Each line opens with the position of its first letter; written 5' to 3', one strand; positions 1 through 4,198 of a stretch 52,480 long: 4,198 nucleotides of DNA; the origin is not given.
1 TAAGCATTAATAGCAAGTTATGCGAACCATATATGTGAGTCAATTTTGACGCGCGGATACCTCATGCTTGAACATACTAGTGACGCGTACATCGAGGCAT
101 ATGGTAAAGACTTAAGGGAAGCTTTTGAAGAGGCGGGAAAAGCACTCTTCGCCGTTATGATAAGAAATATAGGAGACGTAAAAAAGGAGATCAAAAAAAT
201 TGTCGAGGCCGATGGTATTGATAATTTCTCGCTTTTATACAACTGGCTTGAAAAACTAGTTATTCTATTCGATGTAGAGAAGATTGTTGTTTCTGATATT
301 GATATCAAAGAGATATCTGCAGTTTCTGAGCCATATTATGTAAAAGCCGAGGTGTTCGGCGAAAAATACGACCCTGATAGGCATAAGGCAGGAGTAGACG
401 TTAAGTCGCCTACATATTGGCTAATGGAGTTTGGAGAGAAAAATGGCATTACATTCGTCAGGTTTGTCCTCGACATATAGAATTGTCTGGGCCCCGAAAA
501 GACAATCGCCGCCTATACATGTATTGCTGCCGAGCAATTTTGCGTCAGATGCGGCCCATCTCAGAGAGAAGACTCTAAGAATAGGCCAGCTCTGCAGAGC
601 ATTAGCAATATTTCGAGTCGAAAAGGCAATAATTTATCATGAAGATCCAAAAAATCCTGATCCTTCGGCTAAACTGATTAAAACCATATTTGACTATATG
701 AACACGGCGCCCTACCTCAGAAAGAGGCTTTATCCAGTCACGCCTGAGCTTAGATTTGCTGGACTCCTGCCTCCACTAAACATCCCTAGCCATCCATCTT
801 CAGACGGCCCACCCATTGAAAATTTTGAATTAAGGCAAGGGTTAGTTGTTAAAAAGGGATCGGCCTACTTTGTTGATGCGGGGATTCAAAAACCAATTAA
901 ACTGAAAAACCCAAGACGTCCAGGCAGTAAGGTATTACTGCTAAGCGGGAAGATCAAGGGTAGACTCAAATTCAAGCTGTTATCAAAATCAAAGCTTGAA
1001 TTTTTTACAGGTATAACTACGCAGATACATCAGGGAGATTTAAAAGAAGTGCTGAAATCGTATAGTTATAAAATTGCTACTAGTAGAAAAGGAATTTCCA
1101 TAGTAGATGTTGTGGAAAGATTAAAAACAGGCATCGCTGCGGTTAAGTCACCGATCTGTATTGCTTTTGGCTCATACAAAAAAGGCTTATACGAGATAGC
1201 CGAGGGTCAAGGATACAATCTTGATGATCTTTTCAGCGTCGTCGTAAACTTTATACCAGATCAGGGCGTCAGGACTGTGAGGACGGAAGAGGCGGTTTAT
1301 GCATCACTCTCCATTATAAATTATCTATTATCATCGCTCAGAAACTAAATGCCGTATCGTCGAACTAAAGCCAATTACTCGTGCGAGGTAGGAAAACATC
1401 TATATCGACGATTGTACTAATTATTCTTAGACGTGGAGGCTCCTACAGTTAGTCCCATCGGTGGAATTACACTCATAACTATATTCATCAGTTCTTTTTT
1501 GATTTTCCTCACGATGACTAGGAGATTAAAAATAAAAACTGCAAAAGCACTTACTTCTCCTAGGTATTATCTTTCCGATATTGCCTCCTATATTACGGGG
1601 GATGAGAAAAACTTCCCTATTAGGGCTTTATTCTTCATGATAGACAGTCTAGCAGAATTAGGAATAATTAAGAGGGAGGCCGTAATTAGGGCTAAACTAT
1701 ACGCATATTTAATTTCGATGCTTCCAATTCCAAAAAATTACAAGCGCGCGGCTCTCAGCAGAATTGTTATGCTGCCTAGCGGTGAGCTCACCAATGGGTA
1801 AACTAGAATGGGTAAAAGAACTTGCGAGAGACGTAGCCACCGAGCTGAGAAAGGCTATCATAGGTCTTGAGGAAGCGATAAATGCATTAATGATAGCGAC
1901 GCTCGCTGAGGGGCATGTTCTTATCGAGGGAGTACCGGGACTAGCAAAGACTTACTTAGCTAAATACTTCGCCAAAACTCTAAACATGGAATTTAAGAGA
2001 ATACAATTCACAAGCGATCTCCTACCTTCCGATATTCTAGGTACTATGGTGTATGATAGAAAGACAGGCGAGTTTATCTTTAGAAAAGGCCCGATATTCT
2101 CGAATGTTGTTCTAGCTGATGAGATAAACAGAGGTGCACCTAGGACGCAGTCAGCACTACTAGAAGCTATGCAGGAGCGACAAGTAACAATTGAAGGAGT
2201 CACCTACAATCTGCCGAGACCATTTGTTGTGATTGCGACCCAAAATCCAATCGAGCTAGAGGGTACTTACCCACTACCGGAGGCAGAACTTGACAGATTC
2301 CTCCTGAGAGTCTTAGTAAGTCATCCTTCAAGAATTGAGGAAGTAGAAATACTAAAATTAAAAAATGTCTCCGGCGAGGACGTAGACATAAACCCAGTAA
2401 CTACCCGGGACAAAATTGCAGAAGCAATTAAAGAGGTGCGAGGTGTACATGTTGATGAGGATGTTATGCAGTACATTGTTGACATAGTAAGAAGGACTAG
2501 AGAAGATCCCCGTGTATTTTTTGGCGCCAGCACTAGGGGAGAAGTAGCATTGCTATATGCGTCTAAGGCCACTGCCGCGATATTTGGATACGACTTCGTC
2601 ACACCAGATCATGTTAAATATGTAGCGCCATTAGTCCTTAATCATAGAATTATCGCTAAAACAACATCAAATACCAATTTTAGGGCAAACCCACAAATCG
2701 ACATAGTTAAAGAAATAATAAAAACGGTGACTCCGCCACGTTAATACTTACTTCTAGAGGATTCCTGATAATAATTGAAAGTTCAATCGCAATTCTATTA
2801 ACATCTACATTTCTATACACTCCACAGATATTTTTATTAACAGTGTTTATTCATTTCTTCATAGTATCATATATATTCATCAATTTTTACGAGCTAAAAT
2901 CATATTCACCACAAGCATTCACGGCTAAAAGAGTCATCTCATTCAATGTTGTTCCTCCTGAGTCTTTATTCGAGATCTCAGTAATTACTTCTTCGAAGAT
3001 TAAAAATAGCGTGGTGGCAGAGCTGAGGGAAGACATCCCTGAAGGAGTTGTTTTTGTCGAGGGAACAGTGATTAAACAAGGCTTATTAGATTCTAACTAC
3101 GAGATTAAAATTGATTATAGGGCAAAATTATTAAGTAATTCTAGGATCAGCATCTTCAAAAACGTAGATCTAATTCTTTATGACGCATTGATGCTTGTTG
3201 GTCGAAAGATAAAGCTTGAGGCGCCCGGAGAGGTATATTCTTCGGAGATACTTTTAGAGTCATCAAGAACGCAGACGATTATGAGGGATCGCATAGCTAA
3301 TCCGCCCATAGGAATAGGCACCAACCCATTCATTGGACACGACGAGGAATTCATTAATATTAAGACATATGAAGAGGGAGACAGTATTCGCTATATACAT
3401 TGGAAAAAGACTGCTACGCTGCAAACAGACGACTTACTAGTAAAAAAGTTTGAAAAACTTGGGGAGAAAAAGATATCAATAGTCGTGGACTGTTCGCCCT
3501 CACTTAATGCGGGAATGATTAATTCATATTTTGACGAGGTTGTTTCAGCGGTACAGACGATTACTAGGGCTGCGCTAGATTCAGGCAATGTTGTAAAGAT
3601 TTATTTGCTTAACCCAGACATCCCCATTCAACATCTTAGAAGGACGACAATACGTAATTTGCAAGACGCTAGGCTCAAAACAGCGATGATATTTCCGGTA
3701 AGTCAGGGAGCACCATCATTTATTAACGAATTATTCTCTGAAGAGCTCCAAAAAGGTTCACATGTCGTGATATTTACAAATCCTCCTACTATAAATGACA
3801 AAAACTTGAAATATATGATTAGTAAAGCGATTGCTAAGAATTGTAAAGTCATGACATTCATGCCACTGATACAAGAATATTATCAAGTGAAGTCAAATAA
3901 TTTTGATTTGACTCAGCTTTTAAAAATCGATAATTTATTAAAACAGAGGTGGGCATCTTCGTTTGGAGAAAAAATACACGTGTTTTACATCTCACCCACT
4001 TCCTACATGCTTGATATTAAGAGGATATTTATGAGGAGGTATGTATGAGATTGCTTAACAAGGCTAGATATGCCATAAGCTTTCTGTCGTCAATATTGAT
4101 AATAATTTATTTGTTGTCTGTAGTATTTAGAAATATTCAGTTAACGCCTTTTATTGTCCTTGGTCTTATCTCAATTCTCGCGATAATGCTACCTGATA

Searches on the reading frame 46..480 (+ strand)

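Call 78: search_protein_families(library=pfam, proteins=[window:46-480:+], max_evalue=0.0001)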
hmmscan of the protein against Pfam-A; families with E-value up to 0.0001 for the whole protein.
window:46-480:+ (144 aa): 1 family
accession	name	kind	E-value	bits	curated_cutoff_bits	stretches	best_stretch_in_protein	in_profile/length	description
PF01951.21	Archease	-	5.4e-34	117.9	25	1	5-144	1-136/136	Archease protein family (MTH1598/TM1083)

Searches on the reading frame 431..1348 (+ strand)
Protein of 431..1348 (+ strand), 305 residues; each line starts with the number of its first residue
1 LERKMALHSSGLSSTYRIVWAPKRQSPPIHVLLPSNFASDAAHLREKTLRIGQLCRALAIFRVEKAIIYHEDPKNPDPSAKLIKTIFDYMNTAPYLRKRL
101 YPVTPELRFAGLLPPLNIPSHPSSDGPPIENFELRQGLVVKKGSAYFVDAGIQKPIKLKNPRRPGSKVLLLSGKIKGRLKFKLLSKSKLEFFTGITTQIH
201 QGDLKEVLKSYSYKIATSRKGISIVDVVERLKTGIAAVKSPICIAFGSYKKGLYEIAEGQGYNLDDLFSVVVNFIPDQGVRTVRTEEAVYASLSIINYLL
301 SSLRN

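Call 53: search_protein_families(library=pfam, proteins=[window:431-1348:+], max_evalue=0.00001)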
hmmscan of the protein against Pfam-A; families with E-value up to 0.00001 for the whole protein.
window:431-1348:+ (305 aa): 1 family
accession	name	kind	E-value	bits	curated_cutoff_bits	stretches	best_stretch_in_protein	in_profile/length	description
PF02598.22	Methyltrn_RNA_3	-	1.1e-42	146.9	27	1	29-294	2-300/302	Putative RNA methyltransferase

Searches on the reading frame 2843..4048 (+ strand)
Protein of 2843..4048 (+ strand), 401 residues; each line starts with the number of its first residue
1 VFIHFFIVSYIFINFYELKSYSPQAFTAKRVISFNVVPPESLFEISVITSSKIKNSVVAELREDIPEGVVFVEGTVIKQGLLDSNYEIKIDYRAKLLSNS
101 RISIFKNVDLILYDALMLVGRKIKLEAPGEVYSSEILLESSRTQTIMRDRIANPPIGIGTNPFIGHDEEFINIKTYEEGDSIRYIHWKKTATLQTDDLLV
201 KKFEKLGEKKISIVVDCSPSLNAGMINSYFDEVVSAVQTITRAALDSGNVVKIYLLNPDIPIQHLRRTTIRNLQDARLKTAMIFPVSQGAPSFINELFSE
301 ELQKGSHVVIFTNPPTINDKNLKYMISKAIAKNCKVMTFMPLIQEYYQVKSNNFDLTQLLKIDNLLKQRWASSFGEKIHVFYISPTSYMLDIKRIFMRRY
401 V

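Call 9: search_protein_families(library=pfam, proteins=[window:2843-4048:+], max_evalue=0.00001)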
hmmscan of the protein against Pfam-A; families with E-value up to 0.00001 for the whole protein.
window:2843-4048:+ (401 aa): 1 family
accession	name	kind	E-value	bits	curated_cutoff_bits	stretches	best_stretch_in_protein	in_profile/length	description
PF01882.25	DUF58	-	2e-08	34.1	23.4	1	174-270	3-102/216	Protein of unknown function DUF58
